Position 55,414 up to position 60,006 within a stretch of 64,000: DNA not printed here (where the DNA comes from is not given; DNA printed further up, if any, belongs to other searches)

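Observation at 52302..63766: HPr-Enzyme I translationally coupled to a giant zinc-ribbon/HEAT protein and a NTPase-TPR-Ser/Thr kinase in one minus-strand gene string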

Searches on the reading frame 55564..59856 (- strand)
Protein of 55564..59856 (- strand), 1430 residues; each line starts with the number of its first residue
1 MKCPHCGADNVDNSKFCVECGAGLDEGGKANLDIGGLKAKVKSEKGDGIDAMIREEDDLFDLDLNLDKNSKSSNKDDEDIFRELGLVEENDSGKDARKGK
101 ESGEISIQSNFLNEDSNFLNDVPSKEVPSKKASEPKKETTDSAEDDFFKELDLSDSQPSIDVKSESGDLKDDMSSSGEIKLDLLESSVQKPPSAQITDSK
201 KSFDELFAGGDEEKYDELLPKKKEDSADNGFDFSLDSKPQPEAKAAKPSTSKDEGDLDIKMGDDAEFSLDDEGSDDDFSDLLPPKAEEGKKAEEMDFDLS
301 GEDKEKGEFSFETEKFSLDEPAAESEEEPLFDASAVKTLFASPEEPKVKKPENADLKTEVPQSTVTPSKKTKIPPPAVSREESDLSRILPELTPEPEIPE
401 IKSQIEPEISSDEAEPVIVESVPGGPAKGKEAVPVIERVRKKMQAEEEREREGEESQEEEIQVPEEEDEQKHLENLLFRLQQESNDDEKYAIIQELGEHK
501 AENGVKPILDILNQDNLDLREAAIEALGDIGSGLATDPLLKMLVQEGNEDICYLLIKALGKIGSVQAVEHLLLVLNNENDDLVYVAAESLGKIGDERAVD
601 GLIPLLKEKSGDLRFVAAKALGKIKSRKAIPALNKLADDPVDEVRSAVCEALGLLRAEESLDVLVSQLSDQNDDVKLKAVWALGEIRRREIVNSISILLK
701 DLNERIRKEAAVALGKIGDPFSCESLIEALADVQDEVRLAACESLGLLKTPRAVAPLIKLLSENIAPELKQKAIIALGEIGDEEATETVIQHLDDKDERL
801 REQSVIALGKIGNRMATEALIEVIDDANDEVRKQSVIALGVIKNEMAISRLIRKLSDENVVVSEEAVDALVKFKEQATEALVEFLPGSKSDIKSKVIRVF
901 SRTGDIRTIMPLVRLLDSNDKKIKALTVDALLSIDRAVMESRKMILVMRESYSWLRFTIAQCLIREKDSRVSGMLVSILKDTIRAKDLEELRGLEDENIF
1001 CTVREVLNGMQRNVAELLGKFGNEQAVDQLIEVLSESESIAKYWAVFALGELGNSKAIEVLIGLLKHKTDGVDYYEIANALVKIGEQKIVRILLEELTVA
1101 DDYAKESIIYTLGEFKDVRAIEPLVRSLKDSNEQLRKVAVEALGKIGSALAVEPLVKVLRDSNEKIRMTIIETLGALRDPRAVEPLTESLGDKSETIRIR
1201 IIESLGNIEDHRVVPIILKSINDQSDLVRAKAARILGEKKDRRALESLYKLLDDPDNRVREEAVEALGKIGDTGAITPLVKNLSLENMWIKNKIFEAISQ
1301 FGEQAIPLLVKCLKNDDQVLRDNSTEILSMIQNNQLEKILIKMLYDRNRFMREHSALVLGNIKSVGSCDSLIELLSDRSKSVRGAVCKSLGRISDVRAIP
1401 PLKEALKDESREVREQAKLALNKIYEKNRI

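Call 6: search_protein_families(library=pfam, proteins=[window:55564-59856:-], max_evalue=0.01)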
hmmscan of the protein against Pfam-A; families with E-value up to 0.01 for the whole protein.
window:55564-59856:- (1430 aa): 21 families
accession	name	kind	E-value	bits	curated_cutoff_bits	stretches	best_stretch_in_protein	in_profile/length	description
PF13646.12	HEAT_2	-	2e-144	470.7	27.7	12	662-746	2-88/88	HEAT repeats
PF03130.22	HEAT_PBS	-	7.1e-89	282.4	20.9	4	1259-1283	1-25/27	PBS lyase HEAT-like repeat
PF02985.28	HEAT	-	1.5e-63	205.1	23.5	1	1245-1271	2-28/31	HEAT repeat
PF13513.12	HEAT_EZ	-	1.6e-38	130.9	27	0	628-654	28-54/55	HEAT-like repeat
PF00514.29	Arm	-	3.3e-28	97.2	20.6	0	661-686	14-39/41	Armadillo/beta-catenin-like repeat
PF12717.13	Cnd1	-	1.1e-15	58.5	26.4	1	817-926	23-137/162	non-SMC mitotic condensation complex subunit 1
PF12755.13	Vac14_Fab1_bd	-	1.1e-09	39.3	22.1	0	1296-1341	19-64/97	Vacuolar 14 Fab1-binding region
PF21581.3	SCD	-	2.9e-08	34.3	27.5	0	1405-1428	38-61/75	Stromalin conservative domain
PF13240.11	Zn_Ribbon_1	-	6.9e-07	29.3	25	1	2-24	1-23/23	zinc-ribbon domain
PF11838.14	ERAP1_C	-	1.1e-06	28.8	38.2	0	765-885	125-256/318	ERAP1-like C-terminal domain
PF01347.28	Vitellogenin_N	-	1.6e-06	27.5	24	0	1119-1201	458-550/590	Lipoprotein amino terminal region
PF24492.1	HEAT_ECM29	-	1.7e-05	25.4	27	0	1334-1376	111-153/160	Proteasome adapter and scaffold protein ECM29, HEAT-repeat domain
PF14663.11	RasGEF_N_2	-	3.5e-05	24.5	27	0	847-883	6-44/108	Rapamycin-insensitive companion of mTOR RasGEF_N domain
PF20168.4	PDS5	-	4.1e-05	22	27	0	1126-1300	249-419/1053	Sister chromatid cohesion protein PDS5 protein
PF22646.2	PPP2R1A-like_HEAT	-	0.00012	22.9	27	0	1400-1424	10-34/78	PPP2R1A-like HEAT repeat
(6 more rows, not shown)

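Call 8: find_encoding_contigs(protein=window:55564-59856:-, flank=10000, max_places=6)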
Protein window:55564-59856:- (1430 aa): no gene with exactly this product is on record in the collection.

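Call 15: find_homologous_proteins(query=window:55564-59856:-, max_evalue=1e-10)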
Query window:55564-59856:- (1430 aa): 5 proteins with E <= 1e-10 among 8000 candidates.
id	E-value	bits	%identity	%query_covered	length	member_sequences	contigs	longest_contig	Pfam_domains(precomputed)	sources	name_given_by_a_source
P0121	0.0e+0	3031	100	100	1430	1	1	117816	PF12717.14,PF13240.12,PF00514.30,PF12755.14,PF02985.29,PF11838.15,PF24492.2,PF21581.4,PF01347.29,PF03130.23,PF13513.13,PF13646.13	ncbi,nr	ncbi:MAG: HEAT repeat domain-containing protein [Candidatus Wallbacteria bacterium]|nr:HEAT repeat d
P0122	1.6e-62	230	27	64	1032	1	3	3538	PF23271.2,PF12717.14,PF00514.30,PF10363.16,PF24714.2,PF12755.14,PF02985.29,PF22956.3,PF24987.2,PF24492.2,PF01602.27,PF25767.2,PF25786.1,PF03130.23,PF12348.15,PF20168.5,PF13513.13,PF13646.13,PF23227.2,PF11698.15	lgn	-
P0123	3.0e-25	107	27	19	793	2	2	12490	PF07714.24,PF00069.32,PF00514.30,PF02985.29,PF11838.15,PF03130.23,PF13513.13,PF18991.6,PF13646.13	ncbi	-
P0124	7.3e-23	99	26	9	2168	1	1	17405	PF25168.2,PF25048.2,PF23342.2,PF24817.2,PF23798.2,PF13513.13,PF00400.39,PF13646.13,PF23414.2,PF12717.14,PF25174.2,PF24814.2,PF23381.2,PF02985.29,PF25173.2,PF25171.2,PF25175.2,PF24796.2,PF23409.2,PF25172.2,PF24782.3,PF03130.23,PF24807.2,PF25047.1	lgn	-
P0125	1.9e-20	91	31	17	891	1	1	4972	PF13240.12,PF02985.29,PF03130.23,PF13646.13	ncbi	ncbi:HEAT repeat domain-containing protein, partial [Candidatus Riflebacteria bacterium]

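Call 32: find_encoding_contigs(protein=P0125, flank=10000, max_places=3)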
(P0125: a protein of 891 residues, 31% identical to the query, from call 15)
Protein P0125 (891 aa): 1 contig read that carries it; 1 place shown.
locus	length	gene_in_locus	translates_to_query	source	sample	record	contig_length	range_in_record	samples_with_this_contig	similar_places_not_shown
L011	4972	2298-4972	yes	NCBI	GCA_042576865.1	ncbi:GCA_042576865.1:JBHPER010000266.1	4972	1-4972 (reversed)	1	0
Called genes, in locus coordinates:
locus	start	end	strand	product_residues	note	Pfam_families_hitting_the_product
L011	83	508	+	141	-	PF03610:EIIA-man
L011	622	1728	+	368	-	PF00005:ABC_tran, PF13304:AAA_21 (faint), PF17912:OB_MalK, PF08402:TOBE_2 (weak)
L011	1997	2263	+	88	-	PF00381:PTS-HPr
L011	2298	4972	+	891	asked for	PF13240:Zn_Ribbon_1 (weak), PF03130:HEAT_PBS (faint), PF02985:HEAT (faint), PF13646:HEAT_2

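Call 34: find_related_loci(query=A1, collection=metagenome_contigs, flank=10000)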
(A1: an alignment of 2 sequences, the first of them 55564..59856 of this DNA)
Query A1 (1430 aa) in metagenome_contigs; peptide patterns used: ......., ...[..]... (x = any residue, [..] = any of these).
600 stretches matched a pattern (row limit reached: there are more); 15 encode a relative of the query (tblastn E <= 1e-3); 15 distinct loci.
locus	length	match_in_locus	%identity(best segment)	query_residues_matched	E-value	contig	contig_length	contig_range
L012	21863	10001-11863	24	476-1428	1e-18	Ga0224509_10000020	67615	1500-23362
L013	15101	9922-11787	26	473-1424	1e-31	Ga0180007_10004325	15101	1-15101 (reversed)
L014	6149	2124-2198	64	1-25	1e-6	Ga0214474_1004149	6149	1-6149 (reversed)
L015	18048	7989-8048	75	1-20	2e-5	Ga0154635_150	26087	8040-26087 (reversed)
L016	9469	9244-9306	67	1-21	3e-5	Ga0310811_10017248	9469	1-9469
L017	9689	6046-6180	42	1-45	3e-5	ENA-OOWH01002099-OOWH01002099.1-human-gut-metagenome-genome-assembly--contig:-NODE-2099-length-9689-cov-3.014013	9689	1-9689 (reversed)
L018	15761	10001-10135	42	1-45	3e-5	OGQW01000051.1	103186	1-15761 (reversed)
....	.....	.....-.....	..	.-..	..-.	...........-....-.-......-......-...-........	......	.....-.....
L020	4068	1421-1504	57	1-28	3e-5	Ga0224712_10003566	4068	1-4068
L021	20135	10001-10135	42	1-45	4e-5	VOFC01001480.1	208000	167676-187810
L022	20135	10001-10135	42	1-45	5e-5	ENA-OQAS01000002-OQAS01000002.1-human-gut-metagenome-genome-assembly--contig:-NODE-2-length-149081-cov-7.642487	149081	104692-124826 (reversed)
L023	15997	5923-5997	52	1-25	6e-5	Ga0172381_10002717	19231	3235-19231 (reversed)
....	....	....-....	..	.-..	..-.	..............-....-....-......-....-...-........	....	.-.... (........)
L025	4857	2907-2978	63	1-24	5e-5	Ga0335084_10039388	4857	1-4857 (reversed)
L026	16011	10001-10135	42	1-45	7e-5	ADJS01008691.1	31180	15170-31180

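Call 63: search_protein_families(library=padloc, proteins=[window:55564-59856:-], max_evalue=0.001)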
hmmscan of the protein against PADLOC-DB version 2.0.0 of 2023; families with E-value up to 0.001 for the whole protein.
window:55564-59856:- (1430 aa): 4 families
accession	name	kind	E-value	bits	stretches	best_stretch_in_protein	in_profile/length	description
PDLC02919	HEAT-ARM_XIII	-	9.2e-65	216.9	6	1154-1349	1453-1652/1972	-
PDLC02973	WGR_XIII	-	1.2e-23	81.6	0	1018-1086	121-189/973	-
PDLC01150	HEAT_CxxC_PDDEXK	-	6.1e-20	69.7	1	586-656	12-86/288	HEAT_CxxC_PD-DEXK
PDLC03760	RT_UG22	-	1.2e-09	35.7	0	656-732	395-465/476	DRT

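Call 64: search_protein_families(library=ncbifam, proteins=[window:55564-59856:-], max_evalue=0.001)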
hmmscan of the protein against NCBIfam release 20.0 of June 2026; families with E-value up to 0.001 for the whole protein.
window:55564-59856:- (1430 aa): 9 families
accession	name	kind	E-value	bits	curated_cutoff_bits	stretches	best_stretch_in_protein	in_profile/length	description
NF045915.1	PhycobilmeDegNblB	equivalog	1.9e-74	249.8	300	8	488-646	48-210/214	phycobilisome degradation protein NblB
NF058502.1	phyc_lyase_CpcE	equivalog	3.3e-67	226.7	330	7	665-766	8-118/260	C-phycocyanin alpha-cysteine-84 phycocyanobilin lyase subunit CpcE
NF058515.1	phyc_lyase_CpcF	equivalog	9.7e-40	136.3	220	5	1109-1210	20-121/200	C-phycocyanin alpha-cysteine-84 phycocyanobilin lyase subunit CpcF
NF010374.0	PRK13800.1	equivalog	2.8e-35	121.8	1196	3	1086-1321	620-856/898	fumarate reductase/succinate dehydrogenase flavoprotein subunit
NF007244.0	PRK09687.1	equivalog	7.4e-35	120.6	275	4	608-719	140-252/285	putative lyase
TIGR02270.1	TIGR02270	subfamily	2.3e-31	109.2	206.8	3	1126-1297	61-232/410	TIGR02270 family protein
NF058505.1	phyc_lyase_CpeY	equivalog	4.4e-31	107.9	600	2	609-703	28-129/419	C-phycoerythrin alpha-cysteine-82 phycoerythrobilin lyase CpeY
NF045662.1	DVU0298_fam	equivalog_domain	1e-19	71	75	0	1001-1076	119-195/213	DVU0298 family protein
NF006501.0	PRK08937.3-1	equivalog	8.2e-16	58.6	310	0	681-811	53-187/191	adenylosuccinate lyase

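Call 65: search_protein_representatives(protein=window:56257-59856:-)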
Query: 1200 residues. Proteins with E-value up to 0.001 (for the whole library): 85508; up to 1e-10: 32255; up to 1e-30: 4475. The best 150 are listed.
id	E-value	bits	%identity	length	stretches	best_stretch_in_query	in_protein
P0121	0.0e+00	2603.4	88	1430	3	1-1200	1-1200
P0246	1.3e-210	719.0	33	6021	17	538-1177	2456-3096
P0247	5.4e-191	654.1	34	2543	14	503-918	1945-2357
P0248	1.6e-173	596.2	40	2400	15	560-790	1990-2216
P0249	3.1e-145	502.6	34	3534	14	555-929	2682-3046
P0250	5.4e-141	488.6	31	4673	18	585-832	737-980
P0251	4.4e-132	459.1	35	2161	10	577-886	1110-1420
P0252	3.4e-128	446.2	34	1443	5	469-1198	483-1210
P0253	1.0e-127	444.6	29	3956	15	512-872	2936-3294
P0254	4.5e-127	442.5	28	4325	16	504-844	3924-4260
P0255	1.4e-123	430.9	28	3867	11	504-834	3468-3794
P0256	7.5e-123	428.5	36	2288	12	508-814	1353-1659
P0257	1.5e-122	427.5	42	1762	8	1078-1199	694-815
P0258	1.2e-120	421.2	39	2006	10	1011-1198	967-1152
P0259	7.9e-119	415.2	40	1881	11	1045-1198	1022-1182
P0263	1.4e-111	391.2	32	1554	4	476-1199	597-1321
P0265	5.1e-109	382.7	31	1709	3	468-1199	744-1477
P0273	1.4e-101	358.0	32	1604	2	476-1198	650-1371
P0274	6.2e-101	355.9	30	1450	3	471-1198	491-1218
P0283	2.5e-95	337.4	31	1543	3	354-1197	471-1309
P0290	2.4e-93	330.8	32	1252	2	182-1199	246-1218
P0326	4.6e-85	303.4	34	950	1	472-1068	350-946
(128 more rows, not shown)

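Call 67: find_encoding_contigs(protein=P0252, flank=8000, max_places=3)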
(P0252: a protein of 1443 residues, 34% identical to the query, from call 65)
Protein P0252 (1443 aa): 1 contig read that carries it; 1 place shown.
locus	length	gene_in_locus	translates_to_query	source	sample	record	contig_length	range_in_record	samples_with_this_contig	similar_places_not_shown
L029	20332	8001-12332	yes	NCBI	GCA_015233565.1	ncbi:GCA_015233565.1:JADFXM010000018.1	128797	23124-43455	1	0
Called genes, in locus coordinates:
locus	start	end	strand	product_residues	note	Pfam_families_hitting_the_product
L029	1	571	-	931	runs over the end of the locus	PF03415:Peptidase_C11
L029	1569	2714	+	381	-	PF01676:Metalloenzyme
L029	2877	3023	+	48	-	-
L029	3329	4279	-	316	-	PF04754:Transposase_31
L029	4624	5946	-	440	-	PF04932:Wzy_C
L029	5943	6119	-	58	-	-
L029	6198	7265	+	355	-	-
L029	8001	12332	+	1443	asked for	PF01602:Adaptin_N (faint), PF13513:HEAT_EZ (faint), PF13646:HEAT_2, PF18991:DUF5724 (faint), PF00514:Arm (faint), PF02985:HEAT (faint), PF13646:HEAT_2, PF13646:HEAT_2, +7 more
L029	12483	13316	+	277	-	PF03167:UDG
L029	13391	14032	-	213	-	-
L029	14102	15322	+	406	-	PF07690:MFS_1, PF00083:Sugar_tr (weak), PF12832:MFS_1_like (weak), PF07690:MFS_1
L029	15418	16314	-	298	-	PF13428:TPR_14 (faint), PF13432:TPR_16, PF14559:TPR_19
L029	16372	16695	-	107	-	-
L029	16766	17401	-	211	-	-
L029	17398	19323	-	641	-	PF11104:PilM_2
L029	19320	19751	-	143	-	-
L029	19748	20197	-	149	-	-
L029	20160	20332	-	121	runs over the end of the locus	-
